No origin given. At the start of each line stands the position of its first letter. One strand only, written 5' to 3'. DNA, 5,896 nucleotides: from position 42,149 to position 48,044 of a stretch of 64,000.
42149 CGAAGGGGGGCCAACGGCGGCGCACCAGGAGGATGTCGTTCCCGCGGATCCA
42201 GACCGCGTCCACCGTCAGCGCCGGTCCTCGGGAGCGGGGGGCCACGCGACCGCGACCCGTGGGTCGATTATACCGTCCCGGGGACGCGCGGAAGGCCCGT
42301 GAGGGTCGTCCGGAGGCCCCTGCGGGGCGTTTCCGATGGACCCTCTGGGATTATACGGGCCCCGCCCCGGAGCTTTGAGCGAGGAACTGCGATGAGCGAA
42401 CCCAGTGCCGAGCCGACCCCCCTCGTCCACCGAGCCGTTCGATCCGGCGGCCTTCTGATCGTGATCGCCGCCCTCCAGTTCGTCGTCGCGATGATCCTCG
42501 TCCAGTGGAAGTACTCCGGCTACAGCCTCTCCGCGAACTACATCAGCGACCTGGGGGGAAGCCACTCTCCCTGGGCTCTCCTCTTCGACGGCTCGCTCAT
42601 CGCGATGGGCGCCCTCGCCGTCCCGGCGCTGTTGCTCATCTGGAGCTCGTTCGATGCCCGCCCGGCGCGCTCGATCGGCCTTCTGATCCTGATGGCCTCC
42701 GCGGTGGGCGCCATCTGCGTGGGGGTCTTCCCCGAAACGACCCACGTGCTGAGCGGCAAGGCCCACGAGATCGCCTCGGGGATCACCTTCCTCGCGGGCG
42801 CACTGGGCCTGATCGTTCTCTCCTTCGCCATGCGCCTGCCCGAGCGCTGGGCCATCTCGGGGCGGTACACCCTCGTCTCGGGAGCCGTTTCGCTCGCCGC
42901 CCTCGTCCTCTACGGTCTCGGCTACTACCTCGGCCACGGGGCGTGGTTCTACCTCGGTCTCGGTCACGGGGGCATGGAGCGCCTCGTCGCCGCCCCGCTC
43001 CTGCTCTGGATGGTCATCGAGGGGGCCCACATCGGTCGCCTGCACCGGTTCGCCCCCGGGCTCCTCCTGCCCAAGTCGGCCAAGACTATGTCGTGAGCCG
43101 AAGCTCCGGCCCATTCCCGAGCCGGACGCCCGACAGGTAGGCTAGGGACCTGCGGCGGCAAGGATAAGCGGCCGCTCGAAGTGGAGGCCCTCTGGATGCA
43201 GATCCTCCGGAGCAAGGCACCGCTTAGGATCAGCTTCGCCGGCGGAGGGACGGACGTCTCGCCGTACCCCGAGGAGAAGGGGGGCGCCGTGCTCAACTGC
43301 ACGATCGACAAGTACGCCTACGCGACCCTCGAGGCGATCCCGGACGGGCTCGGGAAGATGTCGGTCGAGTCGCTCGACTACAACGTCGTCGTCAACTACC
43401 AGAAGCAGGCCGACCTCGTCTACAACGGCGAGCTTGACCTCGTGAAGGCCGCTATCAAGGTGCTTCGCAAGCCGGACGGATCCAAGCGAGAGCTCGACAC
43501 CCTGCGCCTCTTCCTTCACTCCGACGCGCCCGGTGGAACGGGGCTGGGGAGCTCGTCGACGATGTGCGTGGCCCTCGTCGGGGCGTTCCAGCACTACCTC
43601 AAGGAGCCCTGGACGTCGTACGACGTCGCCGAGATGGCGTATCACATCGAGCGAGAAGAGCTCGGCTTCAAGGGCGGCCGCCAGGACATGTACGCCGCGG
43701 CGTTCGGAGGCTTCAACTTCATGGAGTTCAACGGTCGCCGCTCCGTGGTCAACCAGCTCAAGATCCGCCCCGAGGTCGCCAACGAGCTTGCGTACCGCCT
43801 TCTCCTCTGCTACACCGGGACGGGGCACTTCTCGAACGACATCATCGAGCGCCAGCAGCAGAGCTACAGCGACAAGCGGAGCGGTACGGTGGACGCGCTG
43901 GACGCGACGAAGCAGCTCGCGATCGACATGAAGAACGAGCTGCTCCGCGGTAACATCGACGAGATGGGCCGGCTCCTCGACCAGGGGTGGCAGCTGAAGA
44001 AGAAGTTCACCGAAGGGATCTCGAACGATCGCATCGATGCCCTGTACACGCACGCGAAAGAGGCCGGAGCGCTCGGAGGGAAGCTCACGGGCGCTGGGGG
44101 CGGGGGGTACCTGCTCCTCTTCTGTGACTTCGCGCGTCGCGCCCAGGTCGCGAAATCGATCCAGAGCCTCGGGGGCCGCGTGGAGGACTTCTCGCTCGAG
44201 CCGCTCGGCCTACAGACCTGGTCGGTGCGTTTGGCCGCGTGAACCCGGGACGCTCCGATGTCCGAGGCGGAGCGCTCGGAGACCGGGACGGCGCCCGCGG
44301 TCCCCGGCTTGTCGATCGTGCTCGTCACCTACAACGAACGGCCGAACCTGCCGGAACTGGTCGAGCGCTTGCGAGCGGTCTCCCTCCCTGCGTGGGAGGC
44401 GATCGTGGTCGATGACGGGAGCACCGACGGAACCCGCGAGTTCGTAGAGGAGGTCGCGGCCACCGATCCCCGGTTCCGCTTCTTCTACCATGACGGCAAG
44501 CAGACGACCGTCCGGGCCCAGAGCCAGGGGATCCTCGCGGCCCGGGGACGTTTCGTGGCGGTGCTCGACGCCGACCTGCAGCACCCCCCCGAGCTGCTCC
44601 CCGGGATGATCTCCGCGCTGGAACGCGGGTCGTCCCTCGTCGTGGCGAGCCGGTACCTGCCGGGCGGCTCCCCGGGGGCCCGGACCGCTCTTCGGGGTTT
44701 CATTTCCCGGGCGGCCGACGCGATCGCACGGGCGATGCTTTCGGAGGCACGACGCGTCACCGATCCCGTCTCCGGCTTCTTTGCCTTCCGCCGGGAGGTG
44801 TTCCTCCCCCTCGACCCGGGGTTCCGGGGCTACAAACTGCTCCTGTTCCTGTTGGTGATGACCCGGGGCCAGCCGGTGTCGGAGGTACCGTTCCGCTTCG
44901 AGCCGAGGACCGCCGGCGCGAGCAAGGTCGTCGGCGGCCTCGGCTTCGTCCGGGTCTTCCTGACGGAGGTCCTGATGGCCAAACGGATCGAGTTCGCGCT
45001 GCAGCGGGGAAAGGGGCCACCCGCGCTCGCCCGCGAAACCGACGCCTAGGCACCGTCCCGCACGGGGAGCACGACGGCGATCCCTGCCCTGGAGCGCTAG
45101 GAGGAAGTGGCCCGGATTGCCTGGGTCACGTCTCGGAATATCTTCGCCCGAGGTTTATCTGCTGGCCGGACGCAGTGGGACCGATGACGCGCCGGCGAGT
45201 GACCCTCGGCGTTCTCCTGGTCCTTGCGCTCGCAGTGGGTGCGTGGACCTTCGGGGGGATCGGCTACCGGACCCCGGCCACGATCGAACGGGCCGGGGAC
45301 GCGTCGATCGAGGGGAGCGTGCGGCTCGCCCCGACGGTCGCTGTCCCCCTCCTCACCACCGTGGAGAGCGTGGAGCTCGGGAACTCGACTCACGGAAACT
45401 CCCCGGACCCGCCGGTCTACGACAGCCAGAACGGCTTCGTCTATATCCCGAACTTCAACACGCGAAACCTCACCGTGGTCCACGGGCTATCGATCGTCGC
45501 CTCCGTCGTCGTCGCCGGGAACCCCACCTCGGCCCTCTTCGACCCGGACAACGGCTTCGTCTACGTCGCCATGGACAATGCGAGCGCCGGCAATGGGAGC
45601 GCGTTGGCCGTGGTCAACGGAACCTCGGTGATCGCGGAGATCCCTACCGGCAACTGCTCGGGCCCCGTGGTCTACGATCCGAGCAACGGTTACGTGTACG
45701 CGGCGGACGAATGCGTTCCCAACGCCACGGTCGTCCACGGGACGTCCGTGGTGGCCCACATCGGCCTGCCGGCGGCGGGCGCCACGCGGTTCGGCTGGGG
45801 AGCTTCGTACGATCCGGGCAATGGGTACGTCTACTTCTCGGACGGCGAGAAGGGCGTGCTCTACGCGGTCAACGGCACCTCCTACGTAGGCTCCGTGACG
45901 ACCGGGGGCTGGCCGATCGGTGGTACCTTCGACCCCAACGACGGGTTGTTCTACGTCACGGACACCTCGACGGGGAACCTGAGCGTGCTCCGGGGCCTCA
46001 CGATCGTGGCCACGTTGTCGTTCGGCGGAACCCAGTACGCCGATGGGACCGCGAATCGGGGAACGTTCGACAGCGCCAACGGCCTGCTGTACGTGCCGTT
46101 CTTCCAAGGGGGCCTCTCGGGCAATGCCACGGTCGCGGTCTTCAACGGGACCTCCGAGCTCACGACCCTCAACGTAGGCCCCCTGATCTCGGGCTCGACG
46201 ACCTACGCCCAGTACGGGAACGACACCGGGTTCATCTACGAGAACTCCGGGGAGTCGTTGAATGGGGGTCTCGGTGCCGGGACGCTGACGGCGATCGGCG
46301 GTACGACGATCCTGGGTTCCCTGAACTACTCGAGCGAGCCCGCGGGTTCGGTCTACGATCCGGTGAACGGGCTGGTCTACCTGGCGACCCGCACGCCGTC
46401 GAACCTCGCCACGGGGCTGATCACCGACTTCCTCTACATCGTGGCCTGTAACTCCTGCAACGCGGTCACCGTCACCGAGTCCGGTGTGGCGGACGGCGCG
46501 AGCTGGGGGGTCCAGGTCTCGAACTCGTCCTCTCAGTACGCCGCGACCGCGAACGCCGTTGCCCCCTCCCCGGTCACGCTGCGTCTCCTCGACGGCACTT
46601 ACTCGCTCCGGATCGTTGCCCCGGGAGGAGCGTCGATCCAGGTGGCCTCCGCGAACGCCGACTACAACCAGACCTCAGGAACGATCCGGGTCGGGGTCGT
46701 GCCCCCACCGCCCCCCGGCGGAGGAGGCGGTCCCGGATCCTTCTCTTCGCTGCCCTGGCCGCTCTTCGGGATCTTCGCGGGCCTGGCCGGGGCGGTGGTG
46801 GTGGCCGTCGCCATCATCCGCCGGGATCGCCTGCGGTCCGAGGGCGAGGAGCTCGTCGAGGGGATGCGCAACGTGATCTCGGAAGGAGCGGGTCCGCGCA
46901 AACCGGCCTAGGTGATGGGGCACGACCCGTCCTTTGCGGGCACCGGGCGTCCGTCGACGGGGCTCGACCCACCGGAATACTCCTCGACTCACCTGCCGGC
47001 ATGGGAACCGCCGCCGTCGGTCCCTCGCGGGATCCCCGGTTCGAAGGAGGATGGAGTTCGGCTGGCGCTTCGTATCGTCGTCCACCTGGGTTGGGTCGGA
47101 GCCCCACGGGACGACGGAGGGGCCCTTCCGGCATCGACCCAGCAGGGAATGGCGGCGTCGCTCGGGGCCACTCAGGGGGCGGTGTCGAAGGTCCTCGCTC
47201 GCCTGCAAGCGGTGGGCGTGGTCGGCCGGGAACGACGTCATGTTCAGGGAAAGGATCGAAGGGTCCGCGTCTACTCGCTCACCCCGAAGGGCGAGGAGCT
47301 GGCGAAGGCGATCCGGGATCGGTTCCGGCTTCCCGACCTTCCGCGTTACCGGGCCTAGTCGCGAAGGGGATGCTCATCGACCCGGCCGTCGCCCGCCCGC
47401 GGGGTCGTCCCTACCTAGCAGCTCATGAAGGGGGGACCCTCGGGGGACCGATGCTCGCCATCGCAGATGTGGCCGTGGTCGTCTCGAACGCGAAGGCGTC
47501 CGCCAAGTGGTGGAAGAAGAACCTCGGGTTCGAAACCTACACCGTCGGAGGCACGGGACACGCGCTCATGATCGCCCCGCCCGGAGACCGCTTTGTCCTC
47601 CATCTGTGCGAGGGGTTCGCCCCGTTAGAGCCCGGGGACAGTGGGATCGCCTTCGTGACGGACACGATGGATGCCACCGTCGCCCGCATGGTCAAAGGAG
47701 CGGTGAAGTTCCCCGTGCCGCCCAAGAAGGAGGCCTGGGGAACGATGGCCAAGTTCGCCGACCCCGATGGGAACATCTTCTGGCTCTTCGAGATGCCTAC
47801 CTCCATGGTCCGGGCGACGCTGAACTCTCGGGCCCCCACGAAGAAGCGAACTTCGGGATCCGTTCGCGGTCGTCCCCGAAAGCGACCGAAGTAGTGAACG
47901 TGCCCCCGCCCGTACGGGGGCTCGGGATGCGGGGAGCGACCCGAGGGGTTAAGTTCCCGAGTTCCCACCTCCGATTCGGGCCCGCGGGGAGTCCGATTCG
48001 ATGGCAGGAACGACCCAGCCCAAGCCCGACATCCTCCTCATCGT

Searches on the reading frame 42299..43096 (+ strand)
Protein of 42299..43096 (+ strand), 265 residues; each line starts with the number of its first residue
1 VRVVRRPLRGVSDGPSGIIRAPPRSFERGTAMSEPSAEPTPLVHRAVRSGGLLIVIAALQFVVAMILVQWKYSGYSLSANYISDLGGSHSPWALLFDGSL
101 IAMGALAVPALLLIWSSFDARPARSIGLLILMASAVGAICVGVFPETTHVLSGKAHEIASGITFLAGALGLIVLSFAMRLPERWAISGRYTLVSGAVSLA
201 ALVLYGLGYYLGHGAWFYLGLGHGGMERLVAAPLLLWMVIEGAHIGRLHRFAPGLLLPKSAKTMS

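Call 46: search_protein_families(library=pfam, proteins=[window:42299-43096:+], max_evalue=0.001)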
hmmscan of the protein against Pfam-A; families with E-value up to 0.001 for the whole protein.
window:42299-43096:+ (265 aa): 1 family
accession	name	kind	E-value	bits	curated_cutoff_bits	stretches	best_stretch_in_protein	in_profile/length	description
PF06197.19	DUF998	-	1.7e-23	83.6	30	1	55-240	1-180/184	Protein of unknown function (DUF998)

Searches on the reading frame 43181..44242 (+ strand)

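Call 46: search_protein_families(library=pfam, proteins=[window:43181-44242:+], max_evalue=0.001)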
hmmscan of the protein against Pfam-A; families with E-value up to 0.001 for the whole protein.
window:43181-44242:+ (353 aa): 2 families
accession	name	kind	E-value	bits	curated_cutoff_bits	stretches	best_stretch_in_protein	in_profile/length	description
PF00288.32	GHMP_kinases_N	-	6e-17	62.1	22.3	1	87-177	2-87/87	GHMP kinases N terminal domain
PF08544.19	GHMP_kinases_C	-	1.6e-11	44.9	21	1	253-329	4-81/85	GHMP kinases C terminal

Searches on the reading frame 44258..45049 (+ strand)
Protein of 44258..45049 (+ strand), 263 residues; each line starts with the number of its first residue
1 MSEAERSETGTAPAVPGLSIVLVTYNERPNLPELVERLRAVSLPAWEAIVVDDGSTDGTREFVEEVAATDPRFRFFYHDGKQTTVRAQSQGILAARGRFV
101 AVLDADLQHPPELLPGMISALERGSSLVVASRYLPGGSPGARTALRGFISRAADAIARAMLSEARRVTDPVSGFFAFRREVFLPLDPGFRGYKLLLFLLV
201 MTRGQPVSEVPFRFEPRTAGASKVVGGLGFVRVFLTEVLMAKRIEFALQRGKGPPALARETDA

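Call 46: search_protein_families(library=pfam, proteins=[window:44258-45049:+], max_evalue=0.001)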
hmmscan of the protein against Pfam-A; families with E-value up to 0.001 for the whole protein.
window:44258-45049:+ (263 aa): 3 families
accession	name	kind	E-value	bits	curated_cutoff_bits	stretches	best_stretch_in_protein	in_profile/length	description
PF00535.33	Glycos_transf_2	-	1.5e-35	123.1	23.3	1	19-182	1-164/168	Glycosyl transferase family 2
PF13641.12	Glyco_tranf_2_3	-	7.3e-08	33.1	27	1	16-185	1-174/230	Glycosyltransferase like family 2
PF13506.12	Glyco_transf_21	-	0.00089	19.2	21.7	0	87-180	21-112/174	Glycosyl transferase family 21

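Call 52: search_protein_families(library=ncbifam, proteins=[window:44258-45049:+], max_evalue=0.01)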
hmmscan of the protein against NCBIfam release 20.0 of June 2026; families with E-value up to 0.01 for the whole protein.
window:44258-45049:+ (263 aa): 24 families
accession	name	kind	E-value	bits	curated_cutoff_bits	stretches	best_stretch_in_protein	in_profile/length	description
NF041875.1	EPS_EpsD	equivalog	2.3e-16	60.1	370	1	18-136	1-119/325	exopolysaccharide biosynthesis glycosyltransferase EpsD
NF047588.1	GlcsyltransPgfSStrep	equivalog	4.2e-16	59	500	1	18-177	3-159/308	glycosyltransferase PgfS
TIGR03937.1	PgaC_IcaA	equivalog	2.5e-15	56.3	422.3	1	5-117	34-146/407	poly-beta-1,6-N-acetyl-D-glucosamine synthase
NF047683.1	TeichurnBiosyTuaG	equivalog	6.2e-15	55.5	400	1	16-115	6-105/252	teichuronic acid biosynthesis protein TuaG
NF007482.0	PRK10073.1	equivalog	9e-14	51.2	423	1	16-118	6-107/334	glycosyltransferase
NF007986.1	PRK10714.1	equivalog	5.2e-12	45.4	529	1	15-132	5-126/316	undecaprenyl-phosphate 4-deoxy-4-formamido-L-arabinose transferase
TIGR04283.1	glyco_like_mftF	equivalog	1.3e-10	41.3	182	1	18-121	1-97/221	TIGR04283 family arsenosugar biosynthesis glycosyltransferase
NF038302.1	EPS_HpsE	equivalog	3e-10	39.6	300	1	18-106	3-96/307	hormogonium polysaccharide biosynthesis glycosyltransferase HpsE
NF050050.1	ProtGlycPglI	equivalog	8.3e-10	38.5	500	1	16-130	2-117/306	GalNAc(5)-diNAcBac-PP-undecaprenol beta-1,3-glucosyltransferase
TIGR03965.1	mycofact_glyco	equivalog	9.7e-10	37.9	280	1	11-136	69-194/467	mycofactocin biosynthesis glycosyltransferase MftF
TIGR04182.1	glyco_TIGR04182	equivalog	1.3e-09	37.9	325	1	19-221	3-197/293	S-layer glycoprotein N-glycosyltransferase AglJ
NF045692.1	OglycostaseCruG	equivalog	2.4e-09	36.6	600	1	14-123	39-154/386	2'-O-glycosyltransferase CruG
NF041391.1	DPhHxTase_Halo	equivalog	4.9e-08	32.2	375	1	24-222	3-190/213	dolichyl-phosphate hexose transferase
NF010496.0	PRK13915.1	equivalog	9.5e-07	28.2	262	1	18-185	33-210/307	glucosyl-3-phosphoglycerate synthase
NF007453.0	PRK10018.1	equivalog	8.1e-06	25.7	382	1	18-114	8-104/280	colanic acid biosynthesis glycosyltransferase WcaA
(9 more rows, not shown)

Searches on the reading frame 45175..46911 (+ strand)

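Call 46: search_protein_families(library=pfam, proteins=[window:45175-46911:+], max_evalue=0.001)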
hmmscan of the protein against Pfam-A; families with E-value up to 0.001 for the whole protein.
window:45175-46911:+ (578 aa): 0 families

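Call 52: search_protein_families(library=ncbifam, proteins=[window:45175-46911:+], max_evalue=0.01)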
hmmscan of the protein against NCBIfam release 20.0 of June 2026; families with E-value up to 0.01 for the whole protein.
window:45175-46911:+ (578 aa): 0 families

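Call 60: search_protein_families(library=pfam, proteins=[window:45175-46911:+], max_evalue=10)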
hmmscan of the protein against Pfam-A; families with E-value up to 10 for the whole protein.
window:45175-46911:+ (578 aa): 2 families
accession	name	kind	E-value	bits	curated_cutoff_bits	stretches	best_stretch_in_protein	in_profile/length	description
PF01436.27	NHL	-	0.032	14.7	20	1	251-269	8-25/28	NHL repeat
PF09917.15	DUF2147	-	0.033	15.2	27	0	374-408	50-87/112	Uncharacterized protein conserved in bacteria (DUF2147)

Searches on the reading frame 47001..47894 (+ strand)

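Call 46: search_protein_families(library=pfam, proteins=[window:47001-47894:+], max_evalue=0.001)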
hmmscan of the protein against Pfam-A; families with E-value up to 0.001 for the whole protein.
window:47001-47894:+ (297 aa): 2 families
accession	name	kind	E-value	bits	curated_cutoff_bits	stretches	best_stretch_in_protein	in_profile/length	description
PF00903.31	Glyoxalase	-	1.8e-10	41.7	20.6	1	154-261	2-120/121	Glyoxalase/Bleomycin resistance protein/Dioxygenase superfamily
PF18029.7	Glyoxalase_6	-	0.00055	21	23.6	0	158-262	3-105/106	Glyoxalase-like domain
